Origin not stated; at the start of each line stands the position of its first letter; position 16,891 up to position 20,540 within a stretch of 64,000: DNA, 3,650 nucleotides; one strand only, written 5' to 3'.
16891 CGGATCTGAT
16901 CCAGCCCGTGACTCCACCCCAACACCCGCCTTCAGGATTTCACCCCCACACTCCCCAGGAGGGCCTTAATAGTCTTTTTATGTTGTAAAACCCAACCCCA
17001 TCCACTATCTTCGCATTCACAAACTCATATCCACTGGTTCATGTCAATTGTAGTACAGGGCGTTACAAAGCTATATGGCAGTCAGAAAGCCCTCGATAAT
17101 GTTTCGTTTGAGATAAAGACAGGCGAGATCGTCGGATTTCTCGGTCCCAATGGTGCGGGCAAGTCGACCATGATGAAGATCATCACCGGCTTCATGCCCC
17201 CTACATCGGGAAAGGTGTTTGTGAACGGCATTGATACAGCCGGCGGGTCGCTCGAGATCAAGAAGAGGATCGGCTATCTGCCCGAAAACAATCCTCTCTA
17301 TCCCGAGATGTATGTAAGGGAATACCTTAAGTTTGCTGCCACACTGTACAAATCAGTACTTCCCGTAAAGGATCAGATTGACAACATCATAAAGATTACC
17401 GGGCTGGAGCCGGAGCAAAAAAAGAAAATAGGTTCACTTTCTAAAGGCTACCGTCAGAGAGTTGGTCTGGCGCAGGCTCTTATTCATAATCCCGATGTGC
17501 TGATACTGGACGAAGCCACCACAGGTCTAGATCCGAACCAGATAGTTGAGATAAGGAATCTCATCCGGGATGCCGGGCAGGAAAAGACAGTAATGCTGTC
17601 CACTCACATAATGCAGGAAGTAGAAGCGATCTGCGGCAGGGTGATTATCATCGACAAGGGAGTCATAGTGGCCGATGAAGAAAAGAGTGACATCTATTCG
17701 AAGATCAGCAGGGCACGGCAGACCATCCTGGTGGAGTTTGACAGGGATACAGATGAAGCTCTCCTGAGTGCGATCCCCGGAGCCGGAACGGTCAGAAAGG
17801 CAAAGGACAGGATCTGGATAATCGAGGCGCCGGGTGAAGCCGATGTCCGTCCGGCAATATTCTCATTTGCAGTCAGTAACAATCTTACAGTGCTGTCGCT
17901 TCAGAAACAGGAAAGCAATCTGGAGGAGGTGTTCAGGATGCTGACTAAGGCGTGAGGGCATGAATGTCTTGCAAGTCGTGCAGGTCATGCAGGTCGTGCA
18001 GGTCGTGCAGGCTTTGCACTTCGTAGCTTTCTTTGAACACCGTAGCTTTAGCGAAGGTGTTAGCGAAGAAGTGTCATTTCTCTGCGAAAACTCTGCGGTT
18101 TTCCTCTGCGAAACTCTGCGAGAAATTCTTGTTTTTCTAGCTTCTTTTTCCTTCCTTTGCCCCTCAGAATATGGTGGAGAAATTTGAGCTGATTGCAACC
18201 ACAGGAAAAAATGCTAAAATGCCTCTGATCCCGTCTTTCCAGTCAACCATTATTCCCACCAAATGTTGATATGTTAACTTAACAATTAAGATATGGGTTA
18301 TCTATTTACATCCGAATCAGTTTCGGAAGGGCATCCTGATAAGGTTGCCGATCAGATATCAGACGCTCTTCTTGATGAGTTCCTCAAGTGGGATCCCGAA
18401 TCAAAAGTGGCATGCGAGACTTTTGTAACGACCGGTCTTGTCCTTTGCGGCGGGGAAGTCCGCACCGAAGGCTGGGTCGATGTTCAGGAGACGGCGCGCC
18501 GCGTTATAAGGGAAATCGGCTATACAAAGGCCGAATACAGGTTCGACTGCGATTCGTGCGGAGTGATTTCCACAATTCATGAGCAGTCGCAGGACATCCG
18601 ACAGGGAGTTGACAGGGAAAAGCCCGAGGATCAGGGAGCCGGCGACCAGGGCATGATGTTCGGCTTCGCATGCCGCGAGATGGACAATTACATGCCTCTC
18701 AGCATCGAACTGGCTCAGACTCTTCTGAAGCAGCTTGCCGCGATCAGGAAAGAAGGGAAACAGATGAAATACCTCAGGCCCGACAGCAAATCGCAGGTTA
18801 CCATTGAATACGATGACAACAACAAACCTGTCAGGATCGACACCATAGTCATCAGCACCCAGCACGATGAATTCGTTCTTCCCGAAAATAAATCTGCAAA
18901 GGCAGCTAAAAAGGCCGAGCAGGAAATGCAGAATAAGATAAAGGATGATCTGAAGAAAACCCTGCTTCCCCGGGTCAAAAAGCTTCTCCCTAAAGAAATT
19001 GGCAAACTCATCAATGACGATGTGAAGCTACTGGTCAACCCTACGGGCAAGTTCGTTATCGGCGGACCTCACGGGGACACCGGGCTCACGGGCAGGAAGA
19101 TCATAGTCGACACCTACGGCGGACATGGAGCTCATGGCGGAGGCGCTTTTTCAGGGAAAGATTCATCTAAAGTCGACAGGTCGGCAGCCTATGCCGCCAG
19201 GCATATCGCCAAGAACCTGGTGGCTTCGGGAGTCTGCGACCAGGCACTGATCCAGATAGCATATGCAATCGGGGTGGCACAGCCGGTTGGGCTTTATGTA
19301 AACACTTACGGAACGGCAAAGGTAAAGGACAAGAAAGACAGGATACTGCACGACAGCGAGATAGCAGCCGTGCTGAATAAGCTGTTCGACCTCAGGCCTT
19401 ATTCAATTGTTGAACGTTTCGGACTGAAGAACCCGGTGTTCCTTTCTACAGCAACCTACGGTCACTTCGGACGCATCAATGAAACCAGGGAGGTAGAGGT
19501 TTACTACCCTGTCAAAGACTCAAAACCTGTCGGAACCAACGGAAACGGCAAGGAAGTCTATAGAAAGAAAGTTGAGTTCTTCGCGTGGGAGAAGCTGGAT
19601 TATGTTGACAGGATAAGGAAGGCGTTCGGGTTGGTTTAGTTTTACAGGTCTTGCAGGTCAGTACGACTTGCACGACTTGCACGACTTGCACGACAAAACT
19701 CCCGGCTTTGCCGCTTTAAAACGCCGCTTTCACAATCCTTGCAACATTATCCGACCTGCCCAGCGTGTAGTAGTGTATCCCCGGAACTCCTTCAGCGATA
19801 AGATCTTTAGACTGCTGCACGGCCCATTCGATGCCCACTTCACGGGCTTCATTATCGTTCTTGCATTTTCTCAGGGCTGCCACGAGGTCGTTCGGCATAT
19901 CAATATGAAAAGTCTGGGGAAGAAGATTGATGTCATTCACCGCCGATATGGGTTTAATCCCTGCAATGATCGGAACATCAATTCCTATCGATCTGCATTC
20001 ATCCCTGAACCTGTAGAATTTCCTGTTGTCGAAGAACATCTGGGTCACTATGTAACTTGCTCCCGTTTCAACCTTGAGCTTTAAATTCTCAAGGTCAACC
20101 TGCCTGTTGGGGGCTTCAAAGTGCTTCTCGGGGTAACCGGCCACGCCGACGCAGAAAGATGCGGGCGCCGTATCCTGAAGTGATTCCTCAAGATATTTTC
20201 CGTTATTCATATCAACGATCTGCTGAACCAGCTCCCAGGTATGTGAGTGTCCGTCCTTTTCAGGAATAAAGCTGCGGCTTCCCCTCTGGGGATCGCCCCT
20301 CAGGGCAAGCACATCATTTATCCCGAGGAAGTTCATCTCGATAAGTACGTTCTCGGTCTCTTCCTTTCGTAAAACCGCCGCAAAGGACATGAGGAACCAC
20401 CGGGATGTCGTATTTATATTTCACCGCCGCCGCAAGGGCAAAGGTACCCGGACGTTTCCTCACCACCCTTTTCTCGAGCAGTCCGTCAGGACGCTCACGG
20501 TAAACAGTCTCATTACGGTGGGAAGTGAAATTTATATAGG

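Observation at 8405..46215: Genome-scale vocabulary of short tandem repeats and GC palindromes fills almost every intergenic space, with modules shared between distant loci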

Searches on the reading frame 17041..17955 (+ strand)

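Call 9: search_protein_families(library=pfam, proteins=[window:17041-17955:+])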
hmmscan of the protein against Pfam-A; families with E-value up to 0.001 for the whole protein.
window:17041-17955:+ (304 aa): 3 families
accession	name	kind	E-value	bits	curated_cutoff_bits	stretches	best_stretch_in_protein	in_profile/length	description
PF00005.33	ABC_tran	-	4.5e-34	118.4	25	1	18-161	1-137/137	ABC transporter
PF13304.12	AAA_21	-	2.9e-08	34.6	27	1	131-191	236-300/304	AAA domain, putative AbiEii toxin, Type IV TA system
PF13732.12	DrrA1-3_C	-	0.00029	21.9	27.4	1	225-301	11-80/81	ATP-binding protein DrrA1-3-like, C-terminal domain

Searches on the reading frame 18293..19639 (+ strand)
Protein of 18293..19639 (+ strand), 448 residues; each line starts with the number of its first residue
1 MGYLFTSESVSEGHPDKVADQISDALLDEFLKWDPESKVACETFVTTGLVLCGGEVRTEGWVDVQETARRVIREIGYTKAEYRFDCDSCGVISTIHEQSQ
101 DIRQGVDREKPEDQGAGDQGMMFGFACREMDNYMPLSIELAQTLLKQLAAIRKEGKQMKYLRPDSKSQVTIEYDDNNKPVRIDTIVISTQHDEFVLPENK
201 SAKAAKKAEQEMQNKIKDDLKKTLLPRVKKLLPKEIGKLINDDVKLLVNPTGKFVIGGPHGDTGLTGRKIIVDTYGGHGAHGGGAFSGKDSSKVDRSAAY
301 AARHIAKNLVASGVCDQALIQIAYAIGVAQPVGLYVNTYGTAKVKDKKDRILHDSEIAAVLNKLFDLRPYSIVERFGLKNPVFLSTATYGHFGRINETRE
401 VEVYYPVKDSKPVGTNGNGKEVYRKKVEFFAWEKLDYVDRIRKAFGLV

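Call 9: search_protein_families(library=pfam, proteins=[window:18293-19639:+])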
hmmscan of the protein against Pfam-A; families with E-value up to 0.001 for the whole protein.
window:18293-19639:+ (448 aa): 3 families
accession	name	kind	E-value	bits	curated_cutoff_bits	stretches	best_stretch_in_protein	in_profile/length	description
PF02773.21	S-AdoMet_synt_C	-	6.2e-58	195.1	25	1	256-396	1-133/138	S-adenosylmethionine synthetase, C-terminal domain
PF00438.25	S-AdoMet_synt_N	-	3.1e-42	143.6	33.1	1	3-99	2-98/99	S-adenosylmethionine synthetase, N-terminal domain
PF02772.21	S-AdoMet_synt_M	-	7.5e-41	139.5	29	1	113-254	1-120/120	S-adenosylmethionine synthetase, central domain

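Call 11: find_encoding_contigs(protein=window:18293-19639:+, flank=10000, max_places=6)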
Protein window:18293-19639:+ (448 aa): no gene with exactly this product is on record in the collection.

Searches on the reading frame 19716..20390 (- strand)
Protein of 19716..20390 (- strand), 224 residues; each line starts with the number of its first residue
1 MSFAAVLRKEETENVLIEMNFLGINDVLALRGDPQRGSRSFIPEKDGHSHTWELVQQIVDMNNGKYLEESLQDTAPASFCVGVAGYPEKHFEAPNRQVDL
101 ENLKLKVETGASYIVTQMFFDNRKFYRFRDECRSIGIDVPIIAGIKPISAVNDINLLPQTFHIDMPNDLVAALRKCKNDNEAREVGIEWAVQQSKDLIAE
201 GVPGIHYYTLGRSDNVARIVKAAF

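Call 81: search_protein_families(library=pfam, proteins=[window:19716-20390:-], max_evalue=0.001)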
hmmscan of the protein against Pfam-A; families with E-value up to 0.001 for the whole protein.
window:19716-20390:- (224 aa): 1 family
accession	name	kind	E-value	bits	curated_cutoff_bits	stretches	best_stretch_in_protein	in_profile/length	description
PF02219.23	MTHFR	-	1.3e-52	179.4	24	1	8-222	83-285/287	Methylenetetrahydrofolate reductase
